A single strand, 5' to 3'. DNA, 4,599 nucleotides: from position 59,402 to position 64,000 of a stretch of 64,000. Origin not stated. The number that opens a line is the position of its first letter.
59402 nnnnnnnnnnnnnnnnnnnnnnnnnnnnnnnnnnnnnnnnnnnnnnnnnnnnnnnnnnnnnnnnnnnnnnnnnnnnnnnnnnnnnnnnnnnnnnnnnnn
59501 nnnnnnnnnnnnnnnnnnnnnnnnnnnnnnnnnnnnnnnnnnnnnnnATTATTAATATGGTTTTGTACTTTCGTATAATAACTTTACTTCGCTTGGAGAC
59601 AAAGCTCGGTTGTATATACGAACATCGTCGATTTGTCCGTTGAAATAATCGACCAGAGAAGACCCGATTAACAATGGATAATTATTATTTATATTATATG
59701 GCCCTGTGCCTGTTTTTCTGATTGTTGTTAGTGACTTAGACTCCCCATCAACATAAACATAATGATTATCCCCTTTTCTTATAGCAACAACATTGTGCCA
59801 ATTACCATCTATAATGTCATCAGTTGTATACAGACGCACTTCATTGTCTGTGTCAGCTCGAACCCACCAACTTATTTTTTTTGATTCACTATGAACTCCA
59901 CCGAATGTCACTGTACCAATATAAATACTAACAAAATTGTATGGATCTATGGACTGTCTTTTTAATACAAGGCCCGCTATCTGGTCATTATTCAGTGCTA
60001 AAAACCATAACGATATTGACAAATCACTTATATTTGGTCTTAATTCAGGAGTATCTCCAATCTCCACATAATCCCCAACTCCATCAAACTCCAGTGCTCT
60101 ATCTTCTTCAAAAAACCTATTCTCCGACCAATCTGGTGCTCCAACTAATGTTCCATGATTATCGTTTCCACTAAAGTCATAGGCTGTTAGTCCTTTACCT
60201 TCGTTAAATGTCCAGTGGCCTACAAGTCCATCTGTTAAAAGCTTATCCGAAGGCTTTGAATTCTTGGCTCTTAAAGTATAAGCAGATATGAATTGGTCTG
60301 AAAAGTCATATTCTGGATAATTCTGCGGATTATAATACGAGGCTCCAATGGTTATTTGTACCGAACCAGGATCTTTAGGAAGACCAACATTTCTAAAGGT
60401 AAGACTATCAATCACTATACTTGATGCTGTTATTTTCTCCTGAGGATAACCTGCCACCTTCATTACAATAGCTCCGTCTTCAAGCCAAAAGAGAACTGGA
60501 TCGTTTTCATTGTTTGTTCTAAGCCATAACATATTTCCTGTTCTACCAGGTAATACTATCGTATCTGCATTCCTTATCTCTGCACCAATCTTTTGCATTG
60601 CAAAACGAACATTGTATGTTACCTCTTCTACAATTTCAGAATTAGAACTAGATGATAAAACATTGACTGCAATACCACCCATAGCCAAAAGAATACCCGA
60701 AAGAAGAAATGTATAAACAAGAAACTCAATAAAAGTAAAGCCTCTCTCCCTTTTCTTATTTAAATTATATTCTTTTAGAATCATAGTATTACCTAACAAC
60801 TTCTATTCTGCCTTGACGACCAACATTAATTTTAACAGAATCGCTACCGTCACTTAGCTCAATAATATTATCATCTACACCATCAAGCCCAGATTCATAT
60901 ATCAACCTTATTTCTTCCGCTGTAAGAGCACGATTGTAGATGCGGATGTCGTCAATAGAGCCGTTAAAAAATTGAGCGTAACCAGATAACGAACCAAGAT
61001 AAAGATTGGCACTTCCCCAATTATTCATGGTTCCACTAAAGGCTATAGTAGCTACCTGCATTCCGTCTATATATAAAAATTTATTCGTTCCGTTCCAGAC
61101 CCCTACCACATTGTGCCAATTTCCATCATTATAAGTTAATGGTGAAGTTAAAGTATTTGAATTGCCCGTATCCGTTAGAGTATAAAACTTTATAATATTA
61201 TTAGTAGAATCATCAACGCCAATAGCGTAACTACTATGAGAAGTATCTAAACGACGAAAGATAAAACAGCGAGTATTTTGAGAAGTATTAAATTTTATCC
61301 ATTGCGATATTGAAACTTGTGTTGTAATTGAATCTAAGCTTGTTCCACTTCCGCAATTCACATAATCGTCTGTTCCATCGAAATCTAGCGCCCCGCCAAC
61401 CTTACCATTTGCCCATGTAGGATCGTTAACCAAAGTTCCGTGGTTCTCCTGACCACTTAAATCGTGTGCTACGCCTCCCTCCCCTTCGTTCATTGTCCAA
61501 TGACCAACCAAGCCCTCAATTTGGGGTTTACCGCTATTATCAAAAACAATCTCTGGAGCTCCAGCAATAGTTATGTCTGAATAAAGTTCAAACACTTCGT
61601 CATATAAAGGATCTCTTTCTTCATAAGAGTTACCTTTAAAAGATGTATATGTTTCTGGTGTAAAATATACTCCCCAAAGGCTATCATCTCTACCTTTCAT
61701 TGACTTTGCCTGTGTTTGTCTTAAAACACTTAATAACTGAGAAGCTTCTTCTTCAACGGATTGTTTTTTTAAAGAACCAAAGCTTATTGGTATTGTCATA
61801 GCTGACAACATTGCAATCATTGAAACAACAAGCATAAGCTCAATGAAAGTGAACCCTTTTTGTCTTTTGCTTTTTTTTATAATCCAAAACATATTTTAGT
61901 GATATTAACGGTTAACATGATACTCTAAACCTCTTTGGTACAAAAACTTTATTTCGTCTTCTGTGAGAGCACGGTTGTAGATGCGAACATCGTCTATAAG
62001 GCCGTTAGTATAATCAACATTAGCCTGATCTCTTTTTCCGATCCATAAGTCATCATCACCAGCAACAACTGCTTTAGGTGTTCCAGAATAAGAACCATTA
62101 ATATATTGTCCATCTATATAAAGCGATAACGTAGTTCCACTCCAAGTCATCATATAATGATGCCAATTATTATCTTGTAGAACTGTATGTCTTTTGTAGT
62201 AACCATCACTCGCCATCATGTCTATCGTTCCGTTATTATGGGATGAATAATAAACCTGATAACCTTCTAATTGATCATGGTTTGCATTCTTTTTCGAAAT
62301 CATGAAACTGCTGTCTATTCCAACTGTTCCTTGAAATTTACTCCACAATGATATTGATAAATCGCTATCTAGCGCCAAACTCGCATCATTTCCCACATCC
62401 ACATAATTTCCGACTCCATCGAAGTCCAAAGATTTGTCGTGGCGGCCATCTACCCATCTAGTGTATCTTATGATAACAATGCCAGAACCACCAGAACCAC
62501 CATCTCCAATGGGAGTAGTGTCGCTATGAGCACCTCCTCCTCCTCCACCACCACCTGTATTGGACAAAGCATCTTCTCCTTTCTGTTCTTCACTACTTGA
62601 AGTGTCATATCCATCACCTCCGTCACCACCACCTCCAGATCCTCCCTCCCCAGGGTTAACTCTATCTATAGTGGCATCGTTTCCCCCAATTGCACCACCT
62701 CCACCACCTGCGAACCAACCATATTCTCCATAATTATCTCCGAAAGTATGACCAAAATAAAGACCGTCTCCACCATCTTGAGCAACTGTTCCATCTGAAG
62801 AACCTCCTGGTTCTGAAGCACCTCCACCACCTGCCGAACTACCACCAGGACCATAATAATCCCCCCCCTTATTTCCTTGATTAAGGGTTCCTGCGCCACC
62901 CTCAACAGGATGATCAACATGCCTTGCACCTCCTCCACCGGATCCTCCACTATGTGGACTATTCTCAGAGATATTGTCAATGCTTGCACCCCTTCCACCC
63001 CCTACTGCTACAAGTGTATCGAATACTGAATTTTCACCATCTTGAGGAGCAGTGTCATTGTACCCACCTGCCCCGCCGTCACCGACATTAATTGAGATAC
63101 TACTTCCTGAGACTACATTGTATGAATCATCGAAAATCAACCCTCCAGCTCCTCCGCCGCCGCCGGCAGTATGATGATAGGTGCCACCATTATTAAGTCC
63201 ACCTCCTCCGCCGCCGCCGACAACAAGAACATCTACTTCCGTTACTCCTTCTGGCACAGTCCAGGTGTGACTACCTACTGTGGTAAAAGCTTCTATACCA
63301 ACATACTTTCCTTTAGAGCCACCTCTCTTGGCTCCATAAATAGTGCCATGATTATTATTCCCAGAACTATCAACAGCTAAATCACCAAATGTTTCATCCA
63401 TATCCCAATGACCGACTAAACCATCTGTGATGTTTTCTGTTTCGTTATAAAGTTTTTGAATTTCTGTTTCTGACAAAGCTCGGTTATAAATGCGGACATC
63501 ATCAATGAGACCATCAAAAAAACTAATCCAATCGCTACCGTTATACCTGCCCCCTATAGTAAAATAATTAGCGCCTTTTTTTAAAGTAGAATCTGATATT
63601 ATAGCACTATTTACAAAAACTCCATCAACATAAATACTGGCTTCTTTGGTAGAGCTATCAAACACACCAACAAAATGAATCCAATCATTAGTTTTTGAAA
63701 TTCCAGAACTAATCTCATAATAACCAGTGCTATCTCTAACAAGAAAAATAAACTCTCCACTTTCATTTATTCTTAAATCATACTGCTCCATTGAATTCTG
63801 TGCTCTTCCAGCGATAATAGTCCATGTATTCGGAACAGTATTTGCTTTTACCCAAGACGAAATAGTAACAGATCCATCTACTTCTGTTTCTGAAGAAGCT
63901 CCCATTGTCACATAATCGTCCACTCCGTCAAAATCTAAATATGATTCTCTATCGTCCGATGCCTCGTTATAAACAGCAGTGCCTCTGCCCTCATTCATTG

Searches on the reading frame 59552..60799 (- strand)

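Call 8: search_protein_families(library=pfam, proteins=[window:59552-60799:-], max_evalue=0.01)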
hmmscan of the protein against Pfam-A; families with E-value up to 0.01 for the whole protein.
window:59552-60799:- (415 aa): 5 families
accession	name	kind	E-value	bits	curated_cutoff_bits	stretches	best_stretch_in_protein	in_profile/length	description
PF13385.13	Laminin_G_3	-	3.1e-23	83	27.6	1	239-406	1-151/151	Concanavalin A-like lectin/glucanases superfamily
PF02210.31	Laminin_G_2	-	4.2e-06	27.7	22.9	1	309-395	30-123/126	Laminin G domain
PF00054.30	Laminin_G_1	-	0.00043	20.9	24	1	321-380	42-99/131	Laminin G domain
PF02973.23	Sialidase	-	0.005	16.8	26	0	385-408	161-184/189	Sialidase, N-terminal domain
PF07963.17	N_methyl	-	0.0081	16.1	21.2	0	15-34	1-20/27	Prokaryotic N-terminal methylation motif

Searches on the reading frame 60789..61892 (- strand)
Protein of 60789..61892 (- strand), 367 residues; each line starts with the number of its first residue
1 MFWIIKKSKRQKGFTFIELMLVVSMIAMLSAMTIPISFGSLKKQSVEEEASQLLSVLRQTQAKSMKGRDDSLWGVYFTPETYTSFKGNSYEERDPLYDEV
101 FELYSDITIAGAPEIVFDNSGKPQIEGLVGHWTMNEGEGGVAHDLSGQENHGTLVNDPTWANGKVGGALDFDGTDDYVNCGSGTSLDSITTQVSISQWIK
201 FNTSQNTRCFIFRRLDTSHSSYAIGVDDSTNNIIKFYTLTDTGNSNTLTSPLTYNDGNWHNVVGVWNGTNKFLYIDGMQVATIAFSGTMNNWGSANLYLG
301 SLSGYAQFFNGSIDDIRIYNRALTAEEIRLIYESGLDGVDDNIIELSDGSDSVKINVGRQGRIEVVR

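Call 8: search_protein_families(library=pfam, proteins=[window:60789-61892:-], max_evalue=0.01)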
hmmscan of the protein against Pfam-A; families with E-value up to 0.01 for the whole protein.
window:60789-61892:- (367 aa): 5 families
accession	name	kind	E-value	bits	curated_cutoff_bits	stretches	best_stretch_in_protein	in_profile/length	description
PF13385.13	Laminin_G_3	-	1.8e-29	103.3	27.6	1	172-328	1-150/151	Concanavalin A-like lectin/glucanases superfamily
PF02210.31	Laminin_G_2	-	2.3e-07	31.8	22.9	1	234-319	30-124/126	Laminin G domain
PF07963.17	N_methyl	-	6.9e-06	25.9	21.2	1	9-33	2-26/27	Prokaryotic N-terminal methylation motif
PF07953.20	Toxin_R_bind_N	-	7.4e-05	23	23.8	1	141-323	3-191/191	Clostridium neurotoxin, N-terminal receptor binding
PF00054.30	Laminin_G_1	-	0.00045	20.9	24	1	245-303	41-101/131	Laminin G domain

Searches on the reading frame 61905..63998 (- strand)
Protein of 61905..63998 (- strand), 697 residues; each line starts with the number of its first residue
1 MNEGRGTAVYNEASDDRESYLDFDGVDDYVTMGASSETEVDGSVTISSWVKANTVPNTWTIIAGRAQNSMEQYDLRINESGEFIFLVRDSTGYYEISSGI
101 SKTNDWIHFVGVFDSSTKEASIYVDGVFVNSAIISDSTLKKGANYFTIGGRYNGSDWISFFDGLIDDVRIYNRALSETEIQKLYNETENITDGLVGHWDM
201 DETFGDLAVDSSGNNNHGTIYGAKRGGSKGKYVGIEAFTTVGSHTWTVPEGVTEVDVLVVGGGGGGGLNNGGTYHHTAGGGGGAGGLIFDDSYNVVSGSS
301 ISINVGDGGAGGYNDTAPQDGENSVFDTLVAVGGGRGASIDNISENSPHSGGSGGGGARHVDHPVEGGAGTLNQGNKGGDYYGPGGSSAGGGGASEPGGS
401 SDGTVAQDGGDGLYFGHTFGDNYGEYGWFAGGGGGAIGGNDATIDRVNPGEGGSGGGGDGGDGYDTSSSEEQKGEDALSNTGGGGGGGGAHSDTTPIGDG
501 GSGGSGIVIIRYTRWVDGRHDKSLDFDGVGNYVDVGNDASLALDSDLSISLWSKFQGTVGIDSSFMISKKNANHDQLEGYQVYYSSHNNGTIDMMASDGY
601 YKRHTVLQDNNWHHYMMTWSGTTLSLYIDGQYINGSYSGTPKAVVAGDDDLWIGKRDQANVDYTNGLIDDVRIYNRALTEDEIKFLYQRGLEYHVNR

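Call 8: search_protein_families(library=pfam, proteins=[window:61905-63998:-], max_evalue=0.01)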
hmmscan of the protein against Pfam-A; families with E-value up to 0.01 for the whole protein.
window:61905-63998:- (697 aa): 7 families
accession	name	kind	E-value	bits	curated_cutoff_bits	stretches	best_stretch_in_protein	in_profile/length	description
PF13385.13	Laminin_G_3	-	1.9e-57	194.1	27.6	2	24-181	1-151/151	Concanavalin A-like lectin/glucanases superfamily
PF21722.4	Gly_rich_2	-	2.1e-25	90.5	24.3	1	239-512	1-225/226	Glycine-rich domain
PF00354.24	Pentaxin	-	9.2e-09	35.7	25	1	28-188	12-171/194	Pentaxin family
PF22925.3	TS_C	-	2.3e-06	27.8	27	0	587-680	106-201/202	Trans-sialidase, C-terminal domain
PF02973.23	Sialidase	-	3.4e-06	27.1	26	0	113-184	112-185/189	Sialidase, N-terminal domain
PF02210.31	Laminin_G_2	-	9.5e-05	23.3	22.9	1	588-656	37-99/126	Laminin G domain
PF07953.20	Toxin_R_bind_N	-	0.0001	22.5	23.8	1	42-173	54-189/191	Clostridium neurotoxin, N-terminal receptor binding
